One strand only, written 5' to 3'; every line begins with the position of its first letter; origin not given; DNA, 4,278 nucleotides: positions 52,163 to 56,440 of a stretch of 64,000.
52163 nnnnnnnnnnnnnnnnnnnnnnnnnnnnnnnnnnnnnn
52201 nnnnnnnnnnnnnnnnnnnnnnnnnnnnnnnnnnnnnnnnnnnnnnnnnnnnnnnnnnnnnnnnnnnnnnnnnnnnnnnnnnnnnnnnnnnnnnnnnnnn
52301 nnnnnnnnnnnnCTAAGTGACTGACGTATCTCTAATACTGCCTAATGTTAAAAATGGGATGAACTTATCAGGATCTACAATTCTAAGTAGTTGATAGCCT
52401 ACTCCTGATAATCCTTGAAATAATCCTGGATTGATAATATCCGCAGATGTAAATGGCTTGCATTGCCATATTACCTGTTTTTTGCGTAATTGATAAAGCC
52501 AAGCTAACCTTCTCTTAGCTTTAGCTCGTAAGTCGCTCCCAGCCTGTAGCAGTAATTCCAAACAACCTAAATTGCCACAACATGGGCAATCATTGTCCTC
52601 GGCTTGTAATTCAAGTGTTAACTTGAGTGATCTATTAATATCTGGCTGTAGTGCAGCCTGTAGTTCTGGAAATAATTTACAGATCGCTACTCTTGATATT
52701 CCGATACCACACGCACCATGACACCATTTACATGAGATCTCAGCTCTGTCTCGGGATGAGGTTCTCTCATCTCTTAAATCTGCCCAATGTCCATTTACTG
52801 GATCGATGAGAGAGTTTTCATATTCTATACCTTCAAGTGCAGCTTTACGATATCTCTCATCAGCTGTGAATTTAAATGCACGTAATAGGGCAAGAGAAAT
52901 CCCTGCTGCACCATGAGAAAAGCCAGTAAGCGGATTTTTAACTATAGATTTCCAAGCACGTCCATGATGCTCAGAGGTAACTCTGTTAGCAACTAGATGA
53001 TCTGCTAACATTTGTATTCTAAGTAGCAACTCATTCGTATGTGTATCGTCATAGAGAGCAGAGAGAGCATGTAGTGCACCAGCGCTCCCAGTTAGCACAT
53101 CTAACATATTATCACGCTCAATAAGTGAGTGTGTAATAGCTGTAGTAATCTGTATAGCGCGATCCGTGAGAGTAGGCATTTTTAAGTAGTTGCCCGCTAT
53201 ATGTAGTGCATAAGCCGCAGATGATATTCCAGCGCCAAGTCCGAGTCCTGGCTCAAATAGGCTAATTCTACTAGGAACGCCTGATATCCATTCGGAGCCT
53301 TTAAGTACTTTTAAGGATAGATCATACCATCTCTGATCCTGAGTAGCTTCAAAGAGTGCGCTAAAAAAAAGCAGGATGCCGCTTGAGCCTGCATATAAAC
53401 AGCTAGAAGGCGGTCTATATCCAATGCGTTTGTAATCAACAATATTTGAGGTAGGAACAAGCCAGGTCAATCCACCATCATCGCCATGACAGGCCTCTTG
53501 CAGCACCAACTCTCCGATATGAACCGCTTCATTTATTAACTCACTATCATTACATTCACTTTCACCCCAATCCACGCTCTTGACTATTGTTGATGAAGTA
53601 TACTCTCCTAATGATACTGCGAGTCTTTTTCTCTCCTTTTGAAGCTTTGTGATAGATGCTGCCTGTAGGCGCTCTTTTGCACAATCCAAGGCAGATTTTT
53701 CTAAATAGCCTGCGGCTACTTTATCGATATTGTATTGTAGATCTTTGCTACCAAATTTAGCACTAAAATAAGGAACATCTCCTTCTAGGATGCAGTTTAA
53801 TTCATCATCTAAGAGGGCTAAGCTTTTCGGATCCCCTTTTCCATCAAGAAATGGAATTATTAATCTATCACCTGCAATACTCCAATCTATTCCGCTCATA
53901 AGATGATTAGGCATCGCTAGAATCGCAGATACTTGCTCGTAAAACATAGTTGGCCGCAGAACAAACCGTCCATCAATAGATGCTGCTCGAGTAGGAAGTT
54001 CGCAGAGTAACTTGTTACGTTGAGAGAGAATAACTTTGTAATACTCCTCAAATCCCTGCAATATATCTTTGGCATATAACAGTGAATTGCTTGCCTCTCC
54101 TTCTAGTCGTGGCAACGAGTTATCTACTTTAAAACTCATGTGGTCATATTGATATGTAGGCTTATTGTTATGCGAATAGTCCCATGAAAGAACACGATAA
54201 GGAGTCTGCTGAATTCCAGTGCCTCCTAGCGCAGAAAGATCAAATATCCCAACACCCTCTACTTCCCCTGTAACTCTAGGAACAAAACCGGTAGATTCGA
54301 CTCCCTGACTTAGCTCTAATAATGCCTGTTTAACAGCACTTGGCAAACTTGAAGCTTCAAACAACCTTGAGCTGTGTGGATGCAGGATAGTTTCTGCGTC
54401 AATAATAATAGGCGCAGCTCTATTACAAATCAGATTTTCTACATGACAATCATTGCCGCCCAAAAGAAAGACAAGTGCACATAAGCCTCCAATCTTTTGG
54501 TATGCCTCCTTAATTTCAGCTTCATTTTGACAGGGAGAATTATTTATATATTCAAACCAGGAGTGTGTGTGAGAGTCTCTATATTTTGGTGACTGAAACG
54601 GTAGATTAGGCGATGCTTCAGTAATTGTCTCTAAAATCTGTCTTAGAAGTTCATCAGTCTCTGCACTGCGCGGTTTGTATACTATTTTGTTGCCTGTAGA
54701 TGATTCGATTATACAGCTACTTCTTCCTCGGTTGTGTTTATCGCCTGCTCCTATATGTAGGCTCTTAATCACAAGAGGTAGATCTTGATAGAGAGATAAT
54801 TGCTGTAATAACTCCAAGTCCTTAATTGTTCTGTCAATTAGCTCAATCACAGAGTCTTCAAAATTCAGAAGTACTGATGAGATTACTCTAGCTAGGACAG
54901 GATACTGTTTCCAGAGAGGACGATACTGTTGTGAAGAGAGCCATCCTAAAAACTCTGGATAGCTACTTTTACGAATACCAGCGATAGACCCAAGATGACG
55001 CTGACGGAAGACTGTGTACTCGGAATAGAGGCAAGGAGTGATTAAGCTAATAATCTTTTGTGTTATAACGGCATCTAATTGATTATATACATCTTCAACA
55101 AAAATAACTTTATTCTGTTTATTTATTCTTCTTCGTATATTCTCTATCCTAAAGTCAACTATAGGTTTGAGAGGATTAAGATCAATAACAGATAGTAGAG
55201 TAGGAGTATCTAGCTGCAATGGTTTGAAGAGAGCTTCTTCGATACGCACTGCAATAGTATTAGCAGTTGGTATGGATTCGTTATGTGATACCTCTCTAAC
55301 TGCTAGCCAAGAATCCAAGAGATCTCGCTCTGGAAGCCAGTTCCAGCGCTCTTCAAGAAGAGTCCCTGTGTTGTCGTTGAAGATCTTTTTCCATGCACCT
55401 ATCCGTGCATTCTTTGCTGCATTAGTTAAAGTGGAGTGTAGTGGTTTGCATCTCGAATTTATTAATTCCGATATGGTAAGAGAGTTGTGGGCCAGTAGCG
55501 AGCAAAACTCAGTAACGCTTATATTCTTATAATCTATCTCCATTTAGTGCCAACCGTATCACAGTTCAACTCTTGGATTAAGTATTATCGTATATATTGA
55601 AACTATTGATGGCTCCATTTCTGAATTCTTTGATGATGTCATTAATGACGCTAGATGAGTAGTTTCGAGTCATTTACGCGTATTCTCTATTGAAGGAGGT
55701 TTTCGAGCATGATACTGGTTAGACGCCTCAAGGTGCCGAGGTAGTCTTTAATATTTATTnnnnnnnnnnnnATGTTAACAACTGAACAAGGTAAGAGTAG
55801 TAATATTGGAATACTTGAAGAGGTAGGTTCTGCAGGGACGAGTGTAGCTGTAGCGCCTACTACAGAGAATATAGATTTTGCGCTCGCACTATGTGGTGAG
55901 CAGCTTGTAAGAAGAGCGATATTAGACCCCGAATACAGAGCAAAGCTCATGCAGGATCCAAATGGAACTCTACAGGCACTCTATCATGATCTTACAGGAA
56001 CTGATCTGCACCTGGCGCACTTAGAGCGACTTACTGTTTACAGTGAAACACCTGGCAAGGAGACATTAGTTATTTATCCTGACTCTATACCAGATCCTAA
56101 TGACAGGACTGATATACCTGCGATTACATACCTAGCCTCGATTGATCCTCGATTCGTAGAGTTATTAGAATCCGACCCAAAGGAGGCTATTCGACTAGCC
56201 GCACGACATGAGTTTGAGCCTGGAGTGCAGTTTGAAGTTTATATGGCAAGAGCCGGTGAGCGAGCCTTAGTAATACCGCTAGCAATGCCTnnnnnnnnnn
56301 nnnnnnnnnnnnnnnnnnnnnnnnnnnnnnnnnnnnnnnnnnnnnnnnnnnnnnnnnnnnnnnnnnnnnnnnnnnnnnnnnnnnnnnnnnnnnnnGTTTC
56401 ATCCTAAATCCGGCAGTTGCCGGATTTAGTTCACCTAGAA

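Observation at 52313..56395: Class II lanthipeptide locus: ProcM-like LanM divergent from an NHLP-leader precursor, wedged between a type IV secretion block and uvrC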

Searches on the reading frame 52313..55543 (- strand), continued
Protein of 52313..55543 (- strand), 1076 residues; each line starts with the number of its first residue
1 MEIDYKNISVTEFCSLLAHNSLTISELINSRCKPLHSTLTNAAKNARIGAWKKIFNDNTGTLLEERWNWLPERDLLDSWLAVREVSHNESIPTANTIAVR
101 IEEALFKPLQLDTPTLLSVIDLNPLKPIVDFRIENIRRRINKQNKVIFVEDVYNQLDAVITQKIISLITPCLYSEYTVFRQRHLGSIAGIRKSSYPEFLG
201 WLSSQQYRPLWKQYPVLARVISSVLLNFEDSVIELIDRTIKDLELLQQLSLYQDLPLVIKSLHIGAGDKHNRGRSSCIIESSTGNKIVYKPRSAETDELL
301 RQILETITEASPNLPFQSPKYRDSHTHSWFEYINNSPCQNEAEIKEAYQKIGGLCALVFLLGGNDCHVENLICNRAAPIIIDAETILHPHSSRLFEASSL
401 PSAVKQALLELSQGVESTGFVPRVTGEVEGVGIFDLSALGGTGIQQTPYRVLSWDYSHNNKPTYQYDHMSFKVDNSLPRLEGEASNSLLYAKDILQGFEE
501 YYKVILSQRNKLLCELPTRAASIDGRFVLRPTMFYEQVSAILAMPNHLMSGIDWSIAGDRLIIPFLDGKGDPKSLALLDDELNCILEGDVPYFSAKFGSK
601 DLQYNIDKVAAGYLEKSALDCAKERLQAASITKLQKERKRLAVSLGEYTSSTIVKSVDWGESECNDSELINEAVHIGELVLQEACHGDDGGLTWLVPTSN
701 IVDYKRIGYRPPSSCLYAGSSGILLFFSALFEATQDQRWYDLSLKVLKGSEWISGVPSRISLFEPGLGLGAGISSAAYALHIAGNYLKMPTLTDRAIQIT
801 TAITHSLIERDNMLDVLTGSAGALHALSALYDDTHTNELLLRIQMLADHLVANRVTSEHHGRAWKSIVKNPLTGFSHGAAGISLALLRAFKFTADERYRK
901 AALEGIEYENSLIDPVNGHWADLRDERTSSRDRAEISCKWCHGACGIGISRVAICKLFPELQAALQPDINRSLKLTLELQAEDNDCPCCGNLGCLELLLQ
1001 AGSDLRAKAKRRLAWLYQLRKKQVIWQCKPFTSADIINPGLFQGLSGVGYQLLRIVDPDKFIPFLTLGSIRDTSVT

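Call 71: search_solved_structures(query=A4, max_evalue=1, show_alignments=0)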
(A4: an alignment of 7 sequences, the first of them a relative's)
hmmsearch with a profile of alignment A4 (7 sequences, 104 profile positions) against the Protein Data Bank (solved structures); distinct sequences matched with E-value up to 1: 38.
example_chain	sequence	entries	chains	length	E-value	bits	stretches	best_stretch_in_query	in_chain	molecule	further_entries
8tb1_A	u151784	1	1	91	1.8e-12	50.3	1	10-89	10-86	NHLP leader peptide family natural product, tumor homing peptide 1 (TH1) substrate chimera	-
4ob1_A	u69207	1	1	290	4.4e-11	45.9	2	23-84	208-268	Cobalt-containing nitrile hydratase subunit alpha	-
1v29_A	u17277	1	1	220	4.6e-11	45.8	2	23-86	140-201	nitrile hydratase a chain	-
9cjx_A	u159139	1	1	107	3.4e-10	43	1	3-88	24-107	NHLP leader peptide family natural product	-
2zcf_A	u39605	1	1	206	6e-10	42.2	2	25-85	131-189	Nitrile hydratase subunit alpha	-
1ahj_A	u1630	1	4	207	6.2e-10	42.2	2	25-85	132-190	NITRILE HYDRATASE (SUBUNIT ALPHA)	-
2ahj_A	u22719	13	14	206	6.4e-10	42.1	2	25-85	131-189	NITRILE HYDRATASE | Nitrile hydratase subunit alpha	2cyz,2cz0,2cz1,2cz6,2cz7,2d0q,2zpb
2qdy_A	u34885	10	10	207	6.5e-10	42.1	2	25-85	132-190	Nitrile hydratase subunit alpha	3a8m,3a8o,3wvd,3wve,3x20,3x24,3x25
3a8g_A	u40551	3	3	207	6.6e-10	42.1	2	25-85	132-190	Nitrile hydratase subunit alpha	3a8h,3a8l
4zgd_A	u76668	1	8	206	1.1e-09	41.3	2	25-85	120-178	Nitrile hydratase alpha subunit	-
4zgj_A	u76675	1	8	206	1.1e-09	41.3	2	25-85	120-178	Nitrile hydratase alpha subunit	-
4fm4_A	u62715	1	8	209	1.5e-09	40.9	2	25-85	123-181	Nitrile hydratase alpha subunit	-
7qop_A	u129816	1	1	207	2.5e-09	40.2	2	23-85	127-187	Nitrile hydratase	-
7qom_A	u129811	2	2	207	2.6e-09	40.2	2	23-85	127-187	Nitrile hydratase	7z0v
2dpp_A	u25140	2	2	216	2.9e-09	40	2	23-85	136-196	Nitrile hydratase alpha subunit | Nitrile hydratase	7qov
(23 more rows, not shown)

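Call 85: find_encoding_contigs(protein=P0010, flank=6000, max_places=2)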
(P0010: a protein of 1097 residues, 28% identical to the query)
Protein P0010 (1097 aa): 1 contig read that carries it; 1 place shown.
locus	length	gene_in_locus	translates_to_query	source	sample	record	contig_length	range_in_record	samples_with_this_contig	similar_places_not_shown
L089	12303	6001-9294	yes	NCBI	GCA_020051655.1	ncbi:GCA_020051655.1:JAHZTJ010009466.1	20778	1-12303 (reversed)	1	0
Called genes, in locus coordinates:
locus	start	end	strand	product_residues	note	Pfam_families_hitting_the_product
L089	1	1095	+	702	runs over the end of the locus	PF13181:TPR_8 (faint), PF00515:TPR_1 (faint), PF07719:TPR_2 (faint), PF13176:TPR_7 (faint), PF13428:TPR_14 (faint), PF13432:TPR_16 (faint), PF13424:TPR_12 (weak), PF13414:TPR_11 (weak), +2 more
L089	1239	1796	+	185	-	-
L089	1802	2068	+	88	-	PF26485:DUF8156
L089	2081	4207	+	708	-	PF00136:DNA_pol_B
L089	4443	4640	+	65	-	-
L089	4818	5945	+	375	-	PF03848:TehB (weak), PF05175:MTS, PF13489:Methyltransf_23, PF05401:NodS, PF08241:Methyltransf_11, PF08242:Methyltransf_12, PF13649:Methyltransf_25, PF13847:Methyltransf_31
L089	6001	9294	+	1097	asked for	PF13575:DUF4135, PF05147:LANC_like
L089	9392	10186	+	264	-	PF03059:NAS, PF13649:Methyltransf_25 (faint)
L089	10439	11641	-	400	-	-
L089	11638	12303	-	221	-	?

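Call 86: find_encoding_contigs(protein=P0007, flank=6000, max_places=2)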
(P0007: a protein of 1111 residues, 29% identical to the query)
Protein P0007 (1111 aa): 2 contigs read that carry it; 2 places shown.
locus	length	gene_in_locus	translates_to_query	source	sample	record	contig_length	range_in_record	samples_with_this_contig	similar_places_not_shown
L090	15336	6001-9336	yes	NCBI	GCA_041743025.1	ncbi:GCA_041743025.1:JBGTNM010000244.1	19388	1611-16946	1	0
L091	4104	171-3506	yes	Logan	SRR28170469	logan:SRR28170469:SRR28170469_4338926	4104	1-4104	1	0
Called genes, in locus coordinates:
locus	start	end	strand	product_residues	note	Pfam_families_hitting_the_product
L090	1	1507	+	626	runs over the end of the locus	PF00501:AMP-binding, PF13193:AMP-binding_C, PF00550:PP-binding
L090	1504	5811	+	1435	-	PF18563:TubC_N, PF00668:Condensation, PF00501:AMP-binding, PF13193:AMP-binding_C, PF00550:PP-binding, PF00561:Abhydrolase_1 (weak), PF00975:Thioesterase, PF12697:Abhydrolase_6 (weak), +1 more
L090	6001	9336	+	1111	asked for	PF13575:DUF4135, PF05147:LANC_like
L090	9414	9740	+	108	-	-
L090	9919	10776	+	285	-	PF22814:WelO5, PF13640:2OG-FeII_Oxy_3 (weak)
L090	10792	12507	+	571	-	PF00501:AMP-binding, PF23024:AMP-dom_DIP2-like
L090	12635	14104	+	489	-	PF05721:PhyH, PF00887:ACBP, PF00550:PP-binding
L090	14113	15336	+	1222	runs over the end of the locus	?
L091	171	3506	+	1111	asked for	PF13575:DUF4135, PF05147:LANC_like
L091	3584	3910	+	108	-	-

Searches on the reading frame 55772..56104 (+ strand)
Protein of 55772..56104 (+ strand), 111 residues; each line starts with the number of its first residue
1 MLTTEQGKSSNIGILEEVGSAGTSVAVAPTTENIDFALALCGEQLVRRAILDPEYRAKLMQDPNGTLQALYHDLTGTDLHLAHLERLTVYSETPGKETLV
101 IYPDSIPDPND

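Call 19: search_protein_families(library=ncbifam, proteins=[window:55772-56104:+], max_evalue=10)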
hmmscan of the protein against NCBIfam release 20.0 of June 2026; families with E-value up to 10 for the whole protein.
seq(111 aa): 5 families
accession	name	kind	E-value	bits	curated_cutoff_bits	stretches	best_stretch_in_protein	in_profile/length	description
NF038399.1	NH_RiPP_Os17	domain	3.3e-06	27.1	40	1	43-76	4-37/63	Os1348 family NHLP clan protein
TIGR01323.1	nitrile_alph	equivalog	0.0056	16.2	249.85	1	40-100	39-92/189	nitrile hydratase subunit alpha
TIGR03793.1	leader_NHLP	domain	0.032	14.1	50.9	1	43-70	7-34/77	NHLP leader peptide family RiPP precursor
NF033431.1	cinnamycin_RiPP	subfamily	0.063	13.9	35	1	43-64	2-23/81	cinnamycin family lantibiotic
TIGR03887.1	thiocyan_alph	equivalog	0.19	11.5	291.45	1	40-71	41-72/200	thiocyanate hydrolase subunit gamma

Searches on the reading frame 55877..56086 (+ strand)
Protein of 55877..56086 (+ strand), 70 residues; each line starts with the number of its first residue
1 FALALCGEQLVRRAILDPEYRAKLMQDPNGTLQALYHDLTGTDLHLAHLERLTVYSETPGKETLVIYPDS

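Call 82: search_solved_structures(query=A2, max_evalue=10, show_alignments=0)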
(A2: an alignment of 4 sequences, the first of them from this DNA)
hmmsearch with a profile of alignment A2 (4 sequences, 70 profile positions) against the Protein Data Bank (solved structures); distinct sequences matched with E-value up to 10: 42.
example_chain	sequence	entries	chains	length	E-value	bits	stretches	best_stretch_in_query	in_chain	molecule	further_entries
8tb1_A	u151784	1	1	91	5.5e-09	39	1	8-68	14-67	NHLP leader peptide family natural product, tumor homing peptide 1 (TH1) substrate chimera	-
2zcf_A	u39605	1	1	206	6.2e-08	35.6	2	8-63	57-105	Nitrile hydratase subunit alpha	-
1ahj_A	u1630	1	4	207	6.6e-08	35.5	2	8-63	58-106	NITRILE HYDRATASE (SUBUNIT ALPHA)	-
2ahj_A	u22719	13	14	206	7e-08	35.5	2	8-63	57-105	NITRILE HYDRATASE | Nitrile hydratase subunit alpha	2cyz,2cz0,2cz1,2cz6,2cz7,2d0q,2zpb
2qdy_A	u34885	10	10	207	7e-08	35.5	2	8-63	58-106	Nitrile hydratase subunit alpha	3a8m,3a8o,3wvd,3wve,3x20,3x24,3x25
3a8g_A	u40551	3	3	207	7e-08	35.4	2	8-63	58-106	Nitrile hydratase subunit alpha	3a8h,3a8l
1v29_A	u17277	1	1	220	1.2e-07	34.7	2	8-66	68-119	nitrile hydratase a chain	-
7qop_A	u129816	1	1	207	3.3e-05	26.9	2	8-66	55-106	Nitrile hydratase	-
7qou_A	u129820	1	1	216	3.9e-05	26.7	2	8-66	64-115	Nitrile hydratase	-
2dpp_A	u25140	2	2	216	3.9e-05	26.6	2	8-66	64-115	Nitrile hydratase alpha subunit | Nitrile hydratase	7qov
3hht_A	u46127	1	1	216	3.9e-05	26.6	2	8-66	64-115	Nitrile hydratase alpha subunit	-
9cjx_A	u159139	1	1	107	6e-05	26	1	4-67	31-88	NHLP leader peptide family natural product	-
7qom_A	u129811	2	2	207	6.8e-05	25.9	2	8-66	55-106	Nitrile hydratase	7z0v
7qoy_A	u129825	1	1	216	8e-05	25.7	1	8-66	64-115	Nitrile hydratase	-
4ob1_A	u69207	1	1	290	8.6e-05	25.6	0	8-33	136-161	Cobalt-containing nitrile hydratase subunit alpha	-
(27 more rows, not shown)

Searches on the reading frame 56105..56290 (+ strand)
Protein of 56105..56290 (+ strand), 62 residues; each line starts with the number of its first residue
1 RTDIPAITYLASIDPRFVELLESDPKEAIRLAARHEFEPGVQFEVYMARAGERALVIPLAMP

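Call 83: search_solved_structures(query=A3, max_evalue=10, show_alignments=0)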
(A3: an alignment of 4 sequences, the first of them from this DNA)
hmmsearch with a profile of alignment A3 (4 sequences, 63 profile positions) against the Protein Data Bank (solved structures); distinct sequences matched with E-value up to 10: 45.
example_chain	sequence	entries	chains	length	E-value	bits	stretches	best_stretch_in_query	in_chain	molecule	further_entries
4ob1_A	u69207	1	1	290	7.2e-12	48.2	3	16-60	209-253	Cobalt-containing nitrile hydratase subunit alpha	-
7sjz_A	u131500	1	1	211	2.9e-08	36.7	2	16-60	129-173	Cobalt-containing nitrile hydratase subunit alpha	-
1ugs_A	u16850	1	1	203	5.7e-08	35.8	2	16-60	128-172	Nitrile Hydratase alpha subunit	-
1ugr_A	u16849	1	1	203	5.7e-08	35.8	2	16-60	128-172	Nitrile Hydratase alpha subunit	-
1ugp_A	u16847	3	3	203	5.7e-08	35.8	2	16-60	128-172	Cobalt-containing nitrile hydratase subunit alpha | Nitrile Hydratase alpha subunit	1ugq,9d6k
3vyh_A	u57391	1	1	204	5.7e-08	35.7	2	16-60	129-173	Cobalt-containing nitrile hydratase subunit alpha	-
9d5v_A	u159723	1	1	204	5.8e-08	35.7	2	16-60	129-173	Cobalt-containing nitrile hydratase subunit alpha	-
1ire_A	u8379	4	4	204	5.8e-08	35.7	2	16-60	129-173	Nitrile Hydratase | Cobalt-containing nitrile hydratase subunit alpha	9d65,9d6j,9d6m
9d5u_A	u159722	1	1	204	5.8e-08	35.7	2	16-60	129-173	Cobalt-containing nitrile hydratase subunit alpha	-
9d5y_A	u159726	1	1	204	5.8e-08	35.7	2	16-60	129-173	Cobalt-containing nitrile hydratase subunit alpha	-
7w8l_A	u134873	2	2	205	5.9e-08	35.7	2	16-60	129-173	Nitrile hydratase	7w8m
8i6n_A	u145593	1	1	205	5.9e-08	35.7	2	16-60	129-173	Cobalt-containing nitrile hydratase subunit alpha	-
4ob2_A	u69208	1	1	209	6.2e-08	35.7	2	16-60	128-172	Cobalt-containing nitrile hydratase subunit alpha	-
4ob0_A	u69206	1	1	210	6.3e-08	35.6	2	16-60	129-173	Cobalt-containing nitrile hydratase subunit alpha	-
4ob3_A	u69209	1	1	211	6.4e-08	35.6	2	16-60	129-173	Cobalt-containing nitrile hydratase subunit alpha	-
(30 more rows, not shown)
